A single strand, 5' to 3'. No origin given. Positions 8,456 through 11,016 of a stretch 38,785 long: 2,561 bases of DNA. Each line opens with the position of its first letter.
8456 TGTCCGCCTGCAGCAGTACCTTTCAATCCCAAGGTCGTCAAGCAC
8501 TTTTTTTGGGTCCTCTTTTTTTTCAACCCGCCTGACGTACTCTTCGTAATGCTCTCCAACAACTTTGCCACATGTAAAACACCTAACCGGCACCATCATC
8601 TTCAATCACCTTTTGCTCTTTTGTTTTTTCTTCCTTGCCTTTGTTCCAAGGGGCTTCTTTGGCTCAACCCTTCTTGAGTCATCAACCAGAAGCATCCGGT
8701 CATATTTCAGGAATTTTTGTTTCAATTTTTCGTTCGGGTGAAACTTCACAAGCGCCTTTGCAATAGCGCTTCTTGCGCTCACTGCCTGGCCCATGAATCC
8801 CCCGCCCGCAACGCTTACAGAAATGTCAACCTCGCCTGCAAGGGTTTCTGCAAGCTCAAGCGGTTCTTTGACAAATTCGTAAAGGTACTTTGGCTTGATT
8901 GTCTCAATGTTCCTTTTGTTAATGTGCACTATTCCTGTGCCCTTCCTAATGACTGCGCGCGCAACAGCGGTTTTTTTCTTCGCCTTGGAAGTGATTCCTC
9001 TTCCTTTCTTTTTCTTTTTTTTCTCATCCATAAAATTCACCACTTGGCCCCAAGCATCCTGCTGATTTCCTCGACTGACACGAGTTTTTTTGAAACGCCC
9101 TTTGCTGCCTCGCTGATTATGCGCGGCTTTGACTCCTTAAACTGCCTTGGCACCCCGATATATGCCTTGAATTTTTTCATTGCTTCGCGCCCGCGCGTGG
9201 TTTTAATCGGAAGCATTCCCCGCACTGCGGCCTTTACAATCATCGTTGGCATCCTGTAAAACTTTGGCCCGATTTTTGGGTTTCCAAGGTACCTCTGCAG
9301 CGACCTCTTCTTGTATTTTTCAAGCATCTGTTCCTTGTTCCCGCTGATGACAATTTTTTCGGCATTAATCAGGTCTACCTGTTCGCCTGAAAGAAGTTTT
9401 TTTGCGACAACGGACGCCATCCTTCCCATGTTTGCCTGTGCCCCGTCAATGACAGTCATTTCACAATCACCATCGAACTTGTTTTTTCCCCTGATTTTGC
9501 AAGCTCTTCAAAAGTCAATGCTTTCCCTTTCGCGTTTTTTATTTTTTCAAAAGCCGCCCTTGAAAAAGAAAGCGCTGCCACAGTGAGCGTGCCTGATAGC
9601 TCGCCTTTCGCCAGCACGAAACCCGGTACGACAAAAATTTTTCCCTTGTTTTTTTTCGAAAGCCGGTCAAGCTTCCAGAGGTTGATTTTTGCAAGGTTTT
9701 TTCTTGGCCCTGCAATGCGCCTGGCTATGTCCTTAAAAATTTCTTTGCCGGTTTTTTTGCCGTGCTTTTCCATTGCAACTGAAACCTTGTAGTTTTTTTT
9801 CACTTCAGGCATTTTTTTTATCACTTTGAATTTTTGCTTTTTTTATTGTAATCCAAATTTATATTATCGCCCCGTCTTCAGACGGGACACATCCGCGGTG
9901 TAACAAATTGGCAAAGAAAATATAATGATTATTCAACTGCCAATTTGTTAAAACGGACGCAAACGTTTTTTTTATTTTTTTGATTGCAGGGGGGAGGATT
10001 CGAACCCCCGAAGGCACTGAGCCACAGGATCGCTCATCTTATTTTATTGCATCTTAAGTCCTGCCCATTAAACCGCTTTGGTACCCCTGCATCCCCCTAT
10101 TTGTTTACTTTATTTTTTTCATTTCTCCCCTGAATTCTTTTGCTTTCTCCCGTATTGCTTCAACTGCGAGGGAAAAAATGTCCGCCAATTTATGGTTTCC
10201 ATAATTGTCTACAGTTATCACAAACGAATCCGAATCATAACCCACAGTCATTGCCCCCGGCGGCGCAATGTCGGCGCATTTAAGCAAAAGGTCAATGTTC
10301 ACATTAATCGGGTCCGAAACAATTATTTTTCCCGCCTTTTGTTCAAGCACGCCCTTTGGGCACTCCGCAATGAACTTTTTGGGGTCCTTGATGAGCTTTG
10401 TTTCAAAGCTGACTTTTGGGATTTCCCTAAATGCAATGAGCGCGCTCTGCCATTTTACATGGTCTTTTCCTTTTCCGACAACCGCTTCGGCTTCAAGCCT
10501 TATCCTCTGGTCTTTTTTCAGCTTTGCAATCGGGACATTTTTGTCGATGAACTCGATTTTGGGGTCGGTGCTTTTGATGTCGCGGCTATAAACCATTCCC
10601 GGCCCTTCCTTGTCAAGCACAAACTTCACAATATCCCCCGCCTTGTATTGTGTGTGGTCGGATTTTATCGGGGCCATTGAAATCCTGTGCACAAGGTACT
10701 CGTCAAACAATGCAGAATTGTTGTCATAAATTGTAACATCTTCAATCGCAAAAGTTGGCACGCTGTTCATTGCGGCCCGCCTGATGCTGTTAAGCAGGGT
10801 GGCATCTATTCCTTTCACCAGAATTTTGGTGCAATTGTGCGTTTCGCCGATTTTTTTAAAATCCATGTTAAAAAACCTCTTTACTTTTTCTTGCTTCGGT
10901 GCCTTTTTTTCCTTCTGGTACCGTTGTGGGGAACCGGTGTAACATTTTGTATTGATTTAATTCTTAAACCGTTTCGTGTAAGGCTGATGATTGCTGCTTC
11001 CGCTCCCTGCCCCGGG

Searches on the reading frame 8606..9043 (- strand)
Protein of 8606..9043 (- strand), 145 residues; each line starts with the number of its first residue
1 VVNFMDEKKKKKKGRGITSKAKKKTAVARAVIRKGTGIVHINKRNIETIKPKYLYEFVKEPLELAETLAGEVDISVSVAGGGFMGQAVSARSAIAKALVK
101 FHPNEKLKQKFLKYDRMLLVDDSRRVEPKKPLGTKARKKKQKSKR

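Call 47: search_protein_families(library=pfam, proteins=[window:8606-9043:-], max_evalue=0.01)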
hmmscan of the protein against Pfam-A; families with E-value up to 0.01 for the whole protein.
window:8606-9043:- (145 aa): 1 family
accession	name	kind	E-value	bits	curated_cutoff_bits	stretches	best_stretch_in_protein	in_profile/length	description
PF00380.25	Ribosomal_S9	-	1.7e-35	122.6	22.5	1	22-145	2-121/121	Ribosomal protein S9/S16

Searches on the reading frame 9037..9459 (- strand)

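Call 47: search_protein_families(library=pfam, proteins=[window:9037-9459:-], max_evalue=0.01)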
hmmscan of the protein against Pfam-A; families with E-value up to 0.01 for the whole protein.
window:9037-9459:- (140 aa): 1 family
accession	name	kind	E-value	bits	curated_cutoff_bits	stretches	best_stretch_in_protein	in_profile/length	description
PF00572.24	Ribosomal_L13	-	1.4e-19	70.8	23.8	1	2-104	4-117/119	Ribosomal protein L13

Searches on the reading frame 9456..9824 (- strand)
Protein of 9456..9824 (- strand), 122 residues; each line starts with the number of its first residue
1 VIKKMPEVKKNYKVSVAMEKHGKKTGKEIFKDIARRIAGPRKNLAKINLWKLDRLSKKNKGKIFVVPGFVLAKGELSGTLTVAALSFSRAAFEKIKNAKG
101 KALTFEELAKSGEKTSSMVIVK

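Call 47: search_protein_families(library=pfam, proteins=[window:9456-9824:-], max_evalue=0.01)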
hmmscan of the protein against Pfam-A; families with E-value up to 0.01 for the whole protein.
window:9456-9824:- (122 aa): 2 families
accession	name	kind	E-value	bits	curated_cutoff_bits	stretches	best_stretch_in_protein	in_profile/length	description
PF17135.9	Ribosomal_L18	-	7.3e-10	39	28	1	23-121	37-139/188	Ribosomal protein 60S L18 and 50S L18e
PF00828.25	Ribosomal_L27A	-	2.7e-05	24.9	21.5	1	70-102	39-71/72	Ribosomal proteins 50S-L15, 50S-L18e, 60S-L27A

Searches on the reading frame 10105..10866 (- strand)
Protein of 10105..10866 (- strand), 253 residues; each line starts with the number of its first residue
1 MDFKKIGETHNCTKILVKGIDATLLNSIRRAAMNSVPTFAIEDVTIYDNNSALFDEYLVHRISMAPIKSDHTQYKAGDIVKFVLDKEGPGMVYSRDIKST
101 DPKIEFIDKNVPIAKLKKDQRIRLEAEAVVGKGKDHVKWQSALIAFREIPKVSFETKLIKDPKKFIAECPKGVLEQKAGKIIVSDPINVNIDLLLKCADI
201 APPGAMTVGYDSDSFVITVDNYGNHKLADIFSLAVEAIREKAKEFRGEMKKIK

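Call 47: search_protein_families(library=pfam, proteins=[window:10105-10866:-], max_evalue=0.01)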
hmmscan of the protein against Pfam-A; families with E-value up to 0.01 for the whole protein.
window:10105-10866:- (253 aa): 2 families
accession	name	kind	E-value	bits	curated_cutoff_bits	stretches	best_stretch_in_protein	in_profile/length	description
PF01000.31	RNA_pol_A_bac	-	5e-16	59.4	33.9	1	71-139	35-102/119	RNA polymerase Rpb3/RpoA insert domain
PF01193.29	RNA_pol_L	-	2.1e-10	40.6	24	1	15-241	2-73/74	RNA polymerase Rpb3/Rpb11 dimerisation domain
